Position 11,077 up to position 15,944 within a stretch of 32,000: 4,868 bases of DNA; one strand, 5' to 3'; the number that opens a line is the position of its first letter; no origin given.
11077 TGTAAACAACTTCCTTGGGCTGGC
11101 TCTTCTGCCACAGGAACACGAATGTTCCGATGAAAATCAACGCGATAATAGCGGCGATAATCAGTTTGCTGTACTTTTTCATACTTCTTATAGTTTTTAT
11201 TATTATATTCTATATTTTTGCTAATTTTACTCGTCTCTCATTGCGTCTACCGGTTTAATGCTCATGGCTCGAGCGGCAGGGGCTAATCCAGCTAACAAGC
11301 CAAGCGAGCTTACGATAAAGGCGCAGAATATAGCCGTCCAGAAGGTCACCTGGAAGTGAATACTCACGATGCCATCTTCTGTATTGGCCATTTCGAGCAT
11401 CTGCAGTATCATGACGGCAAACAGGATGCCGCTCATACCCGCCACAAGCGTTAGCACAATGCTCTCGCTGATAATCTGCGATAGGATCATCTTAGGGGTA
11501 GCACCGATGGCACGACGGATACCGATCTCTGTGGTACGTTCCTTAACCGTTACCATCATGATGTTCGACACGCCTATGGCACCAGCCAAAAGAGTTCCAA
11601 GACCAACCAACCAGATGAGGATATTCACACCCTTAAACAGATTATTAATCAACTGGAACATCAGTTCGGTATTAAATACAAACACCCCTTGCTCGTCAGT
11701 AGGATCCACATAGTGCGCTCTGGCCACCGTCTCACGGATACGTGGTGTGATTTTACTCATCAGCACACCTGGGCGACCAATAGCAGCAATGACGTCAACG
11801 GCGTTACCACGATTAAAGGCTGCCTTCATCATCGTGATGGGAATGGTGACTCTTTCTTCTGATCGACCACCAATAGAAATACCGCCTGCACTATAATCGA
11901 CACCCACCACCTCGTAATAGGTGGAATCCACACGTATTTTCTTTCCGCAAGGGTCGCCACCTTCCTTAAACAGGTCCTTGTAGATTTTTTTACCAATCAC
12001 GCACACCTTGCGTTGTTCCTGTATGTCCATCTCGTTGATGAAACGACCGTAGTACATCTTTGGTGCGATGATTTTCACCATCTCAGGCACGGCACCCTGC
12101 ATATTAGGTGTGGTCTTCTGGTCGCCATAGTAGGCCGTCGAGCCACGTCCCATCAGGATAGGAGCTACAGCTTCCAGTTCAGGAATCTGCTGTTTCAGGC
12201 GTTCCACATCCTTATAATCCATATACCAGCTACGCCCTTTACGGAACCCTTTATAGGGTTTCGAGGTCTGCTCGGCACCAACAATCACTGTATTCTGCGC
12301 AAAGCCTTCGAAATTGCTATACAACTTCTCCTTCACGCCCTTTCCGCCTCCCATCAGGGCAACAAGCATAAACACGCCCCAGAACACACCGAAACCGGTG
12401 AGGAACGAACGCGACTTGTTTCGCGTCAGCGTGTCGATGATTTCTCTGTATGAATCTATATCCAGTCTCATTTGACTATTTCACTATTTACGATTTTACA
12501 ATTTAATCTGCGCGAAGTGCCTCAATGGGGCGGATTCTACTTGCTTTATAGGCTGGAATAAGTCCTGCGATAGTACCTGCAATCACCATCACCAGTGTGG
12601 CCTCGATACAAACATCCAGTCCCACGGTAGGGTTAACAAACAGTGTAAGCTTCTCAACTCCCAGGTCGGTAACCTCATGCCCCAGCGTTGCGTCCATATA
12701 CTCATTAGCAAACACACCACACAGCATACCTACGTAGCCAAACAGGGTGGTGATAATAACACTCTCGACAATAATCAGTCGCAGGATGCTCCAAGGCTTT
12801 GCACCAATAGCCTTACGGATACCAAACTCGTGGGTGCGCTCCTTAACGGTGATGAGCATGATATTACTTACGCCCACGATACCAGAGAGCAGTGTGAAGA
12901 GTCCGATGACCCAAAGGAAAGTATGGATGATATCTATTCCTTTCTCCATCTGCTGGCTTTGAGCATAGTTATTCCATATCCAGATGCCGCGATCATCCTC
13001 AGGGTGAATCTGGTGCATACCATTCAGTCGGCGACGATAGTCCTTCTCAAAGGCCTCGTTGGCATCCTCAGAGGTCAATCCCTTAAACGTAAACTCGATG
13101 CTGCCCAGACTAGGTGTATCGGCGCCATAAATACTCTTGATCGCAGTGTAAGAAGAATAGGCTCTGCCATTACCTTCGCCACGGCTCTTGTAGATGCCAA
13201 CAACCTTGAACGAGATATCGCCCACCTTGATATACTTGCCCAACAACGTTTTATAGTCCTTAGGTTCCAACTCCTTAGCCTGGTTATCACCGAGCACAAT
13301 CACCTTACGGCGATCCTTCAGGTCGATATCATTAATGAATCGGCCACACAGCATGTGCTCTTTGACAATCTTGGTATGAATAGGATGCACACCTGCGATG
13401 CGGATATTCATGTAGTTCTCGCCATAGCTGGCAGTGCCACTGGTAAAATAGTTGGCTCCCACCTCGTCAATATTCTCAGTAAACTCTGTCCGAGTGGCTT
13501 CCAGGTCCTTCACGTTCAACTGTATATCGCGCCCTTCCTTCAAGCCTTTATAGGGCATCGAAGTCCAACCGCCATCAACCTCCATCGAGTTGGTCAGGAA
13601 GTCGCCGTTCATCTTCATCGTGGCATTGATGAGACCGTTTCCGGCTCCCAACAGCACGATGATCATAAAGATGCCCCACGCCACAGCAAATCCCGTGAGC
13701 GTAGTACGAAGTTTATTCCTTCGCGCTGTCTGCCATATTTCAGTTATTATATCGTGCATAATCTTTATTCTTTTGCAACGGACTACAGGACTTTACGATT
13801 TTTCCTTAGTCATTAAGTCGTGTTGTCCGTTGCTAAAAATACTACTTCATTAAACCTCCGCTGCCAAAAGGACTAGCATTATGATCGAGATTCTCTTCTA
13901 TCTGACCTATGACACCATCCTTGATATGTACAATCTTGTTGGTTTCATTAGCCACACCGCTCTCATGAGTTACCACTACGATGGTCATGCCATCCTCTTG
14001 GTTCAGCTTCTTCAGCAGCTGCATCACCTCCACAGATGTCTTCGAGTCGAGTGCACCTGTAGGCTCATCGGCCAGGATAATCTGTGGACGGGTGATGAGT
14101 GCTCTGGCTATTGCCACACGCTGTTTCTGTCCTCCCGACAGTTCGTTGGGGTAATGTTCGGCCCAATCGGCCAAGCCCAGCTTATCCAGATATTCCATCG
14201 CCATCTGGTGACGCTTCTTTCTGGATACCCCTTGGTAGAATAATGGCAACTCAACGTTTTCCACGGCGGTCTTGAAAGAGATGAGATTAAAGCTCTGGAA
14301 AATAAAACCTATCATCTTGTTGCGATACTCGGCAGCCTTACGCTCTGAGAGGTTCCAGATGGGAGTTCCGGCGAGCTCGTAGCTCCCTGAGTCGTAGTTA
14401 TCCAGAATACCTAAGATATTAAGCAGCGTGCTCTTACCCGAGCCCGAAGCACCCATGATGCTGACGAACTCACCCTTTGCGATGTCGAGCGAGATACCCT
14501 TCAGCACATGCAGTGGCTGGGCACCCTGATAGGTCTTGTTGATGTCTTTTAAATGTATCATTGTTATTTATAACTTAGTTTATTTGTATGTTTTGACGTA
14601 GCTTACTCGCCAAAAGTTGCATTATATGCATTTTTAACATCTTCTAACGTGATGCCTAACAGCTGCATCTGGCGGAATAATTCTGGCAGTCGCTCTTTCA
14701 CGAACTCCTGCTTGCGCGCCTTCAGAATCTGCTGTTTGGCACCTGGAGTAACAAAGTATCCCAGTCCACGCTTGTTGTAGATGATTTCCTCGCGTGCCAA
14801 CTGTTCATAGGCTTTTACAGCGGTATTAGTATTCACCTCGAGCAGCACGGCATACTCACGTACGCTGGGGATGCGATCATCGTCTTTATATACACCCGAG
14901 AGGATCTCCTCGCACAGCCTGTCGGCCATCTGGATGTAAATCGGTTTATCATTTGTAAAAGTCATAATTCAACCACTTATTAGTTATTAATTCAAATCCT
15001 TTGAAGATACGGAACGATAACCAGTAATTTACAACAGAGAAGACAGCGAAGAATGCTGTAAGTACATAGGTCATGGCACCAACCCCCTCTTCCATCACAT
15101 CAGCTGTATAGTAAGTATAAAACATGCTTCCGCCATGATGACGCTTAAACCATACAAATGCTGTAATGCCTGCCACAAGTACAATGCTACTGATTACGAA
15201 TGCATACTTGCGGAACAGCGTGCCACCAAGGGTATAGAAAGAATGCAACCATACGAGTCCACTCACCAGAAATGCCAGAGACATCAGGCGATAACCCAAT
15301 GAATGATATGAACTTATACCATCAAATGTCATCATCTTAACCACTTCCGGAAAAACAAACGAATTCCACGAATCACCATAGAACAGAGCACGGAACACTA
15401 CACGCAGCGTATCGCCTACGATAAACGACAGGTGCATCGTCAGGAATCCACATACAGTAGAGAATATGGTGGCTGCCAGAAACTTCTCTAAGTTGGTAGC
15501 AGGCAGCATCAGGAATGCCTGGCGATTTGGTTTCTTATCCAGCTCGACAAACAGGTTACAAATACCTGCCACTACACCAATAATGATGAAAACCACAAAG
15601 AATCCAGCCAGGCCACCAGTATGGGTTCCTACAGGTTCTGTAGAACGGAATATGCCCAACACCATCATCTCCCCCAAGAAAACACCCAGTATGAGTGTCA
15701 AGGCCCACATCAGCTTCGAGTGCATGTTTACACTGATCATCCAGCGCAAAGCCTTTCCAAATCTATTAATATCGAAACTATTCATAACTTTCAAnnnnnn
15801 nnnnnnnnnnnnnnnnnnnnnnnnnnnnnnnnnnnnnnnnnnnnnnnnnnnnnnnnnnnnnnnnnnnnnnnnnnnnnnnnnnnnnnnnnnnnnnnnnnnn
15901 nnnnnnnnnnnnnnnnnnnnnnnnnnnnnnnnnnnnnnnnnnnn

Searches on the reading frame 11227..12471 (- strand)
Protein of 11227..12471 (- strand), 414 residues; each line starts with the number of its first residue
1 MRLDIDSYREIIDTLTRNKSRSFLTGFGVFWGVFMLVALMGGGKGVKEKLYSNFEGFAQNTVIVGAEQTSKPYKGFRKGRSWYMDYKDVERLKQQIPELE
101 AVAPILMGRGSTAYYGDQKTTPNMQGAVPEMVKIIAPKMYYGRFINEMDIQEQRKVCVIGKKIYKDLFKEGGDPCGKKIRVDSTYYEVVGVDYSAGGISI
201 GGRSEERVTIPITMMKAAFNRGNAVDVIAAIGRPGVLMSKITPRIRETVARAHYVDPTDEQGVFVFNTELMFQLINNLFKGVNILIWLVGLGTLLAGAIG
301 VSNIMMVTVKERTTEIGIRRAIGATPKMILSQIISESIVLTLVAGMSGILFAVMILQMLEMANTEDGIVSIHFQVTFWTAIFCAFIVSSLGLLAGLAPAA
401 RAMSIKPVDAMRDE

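Call 12: search_protein_families(library=pfam, proteins=[window:11227-12471:-], max_evalue=0.001)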
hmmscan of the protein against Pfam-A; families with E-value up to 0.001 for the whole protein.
window:11227-12471:- (414 aa): 2 families
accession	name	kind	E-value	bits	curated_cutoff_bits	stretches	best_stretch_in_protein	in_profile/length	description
PF12704.14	MacB_PCD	-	8.4e-31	108.3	27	1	22-246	1-205/207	MacB-like periplasmic core domain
PF02687.27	FtsX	-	6.1e-17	62.2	25.5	1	288-407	2-120/120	FtsX-like permease C-terminal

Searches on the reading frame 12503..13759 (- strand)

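Call 12: search_protein_families(library=pfam, proteins=[window:12503-13759:-], max_evalue=0.001)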
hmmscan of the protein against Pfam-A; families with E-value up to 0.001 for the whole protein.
window:12503-13759:- (418 aa): 2 families
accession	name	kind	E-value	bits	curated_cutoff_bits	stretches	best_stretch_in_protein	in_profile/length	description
PF12704.14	MacB_PCD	-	4.8e-19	69.9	27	1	19-225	1-191/207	MacB-like periplasmic core domain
PF02687.27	FtsX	-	1.8e-16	60.7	25.5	1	284-410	2-119/120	FtsX-like permease C-terminal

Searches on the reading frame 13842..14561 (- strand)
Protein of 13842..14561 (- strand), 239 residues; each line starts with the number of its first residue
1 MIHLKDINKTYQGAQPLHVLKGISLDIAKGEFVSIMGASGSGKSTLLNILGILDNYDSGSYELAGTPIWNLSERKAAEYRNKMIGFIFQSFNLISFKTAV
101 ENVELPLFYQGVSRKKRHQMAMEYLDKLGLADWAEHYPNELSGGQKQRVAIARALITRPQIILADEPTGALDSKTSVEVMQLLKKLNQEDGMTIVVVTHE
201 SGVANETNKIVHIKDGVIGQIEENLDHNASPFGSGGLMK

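Call 7: search_protein_families(library=pfam, proteins=[window:13842-14561:-], max_evalue=0.01)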
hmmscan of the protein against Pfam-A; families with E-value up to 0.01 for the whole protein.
window:13842-14561:- (239 aa): 5 families
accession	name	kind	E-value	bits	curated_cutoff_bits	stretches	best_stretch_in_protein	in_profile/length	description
PF00005.33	ABC_tran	-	1.8e-32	113.2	25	1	20-168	1-136/137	ABC transporter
PF02463.25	SMC_N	-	7.9e-08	32.4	40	1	137-214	133-212/220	RecF/RecN/SMC N terminal domain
PF13304.12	AAA_21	-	7.8e-07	29.9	27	1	33-63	2-26/304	AAA domain, putative AbiEii toxin, Type IV TA system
PF13555.12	AAA_29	-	0.00057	20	27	1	24-47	16-39/61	P-loop containing region of AAA domain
PF03193.22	RsgA_GTPase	-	0.0063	16.8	30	0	29-50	105-126/174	RsgA GTPase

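Call 8: search_protein_families(library=phrogs, proteins=[window:13842-14561:-], max_evalue=0.001)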
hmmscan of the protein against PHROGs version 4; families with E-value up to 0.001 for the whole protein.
window:13842-14561:- (239 aa): 9 families
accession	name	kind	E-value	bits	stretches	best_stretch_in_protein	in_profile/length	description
phrog_293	-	moron, auxiliary metabolic gene and host takeover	3.1e-73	248.3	1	1-224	136-353/1058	ABC transporter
phrog_2392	-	moron, auxiliary metabolic gene and host takeover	2.5e-37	129.6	1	2-219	480-694/726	ABC transporter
phrog_23675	-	unknown function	9.1e-14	52.5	1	108-224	8-122/143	-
phrog_21263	-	unknown function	2.1e-11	43.6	1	138-213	825-902/940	-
phrog_11143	-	unknown function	7.4e-07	29.5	0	119-196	87-167/357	-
phrog_77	-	DNA, RNA and nucleotide metabolism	8e-05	22.3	1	140-216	861-947/967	SbcC-like subunit of palindrome specific endonuclease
phrog_7507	-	unknown function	0.00028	21.3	0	17-55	12-49/483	-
phrog_5836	-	unknown function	0.0005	19.1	0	33-56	51-74/1071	-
phrog_3940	-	unknown function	0.00065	19.6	0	136-199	222-294/537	-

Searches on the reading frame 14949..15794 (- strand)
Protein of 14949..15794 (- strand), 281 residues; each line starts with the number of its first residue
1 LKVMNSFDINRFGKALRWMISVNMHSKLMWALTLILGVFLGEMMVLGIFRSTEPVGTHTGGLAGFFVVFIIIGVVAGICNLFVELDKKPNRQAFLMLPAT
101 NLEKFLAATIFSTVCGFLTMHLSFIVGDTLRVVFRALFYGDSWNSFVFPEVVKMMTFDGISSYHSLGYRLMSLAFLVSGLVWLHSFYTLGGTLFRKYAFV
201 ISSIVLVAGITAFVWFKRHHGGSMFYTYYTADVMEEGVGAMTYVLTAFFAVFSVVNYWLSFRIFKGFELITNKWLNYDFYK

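Call 7: search_protein_families(library=pfam, proteins=[window:14949-15794:-], max_evalue=0.01)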
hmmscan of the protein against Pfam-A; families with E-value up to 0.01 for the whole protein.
window:14949-15794:- (281 aa): 0 families

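Call 8: search_protein_families(library=phrogs, proteins=[window:14949-15794:-], max_evalue=0.001)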
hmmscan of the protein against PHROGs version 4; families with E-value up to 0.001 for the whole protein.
window:14949-15794:- (281 aa): 0 families

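Call 27: search_protein_families(library=ncbifam, proteins=[window:14949-15794:-], max_evalue=0.01)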
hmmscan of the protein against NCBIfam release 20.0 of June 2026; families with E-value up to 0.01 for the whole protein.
window:14949-15794:- (281 aa): 0 families
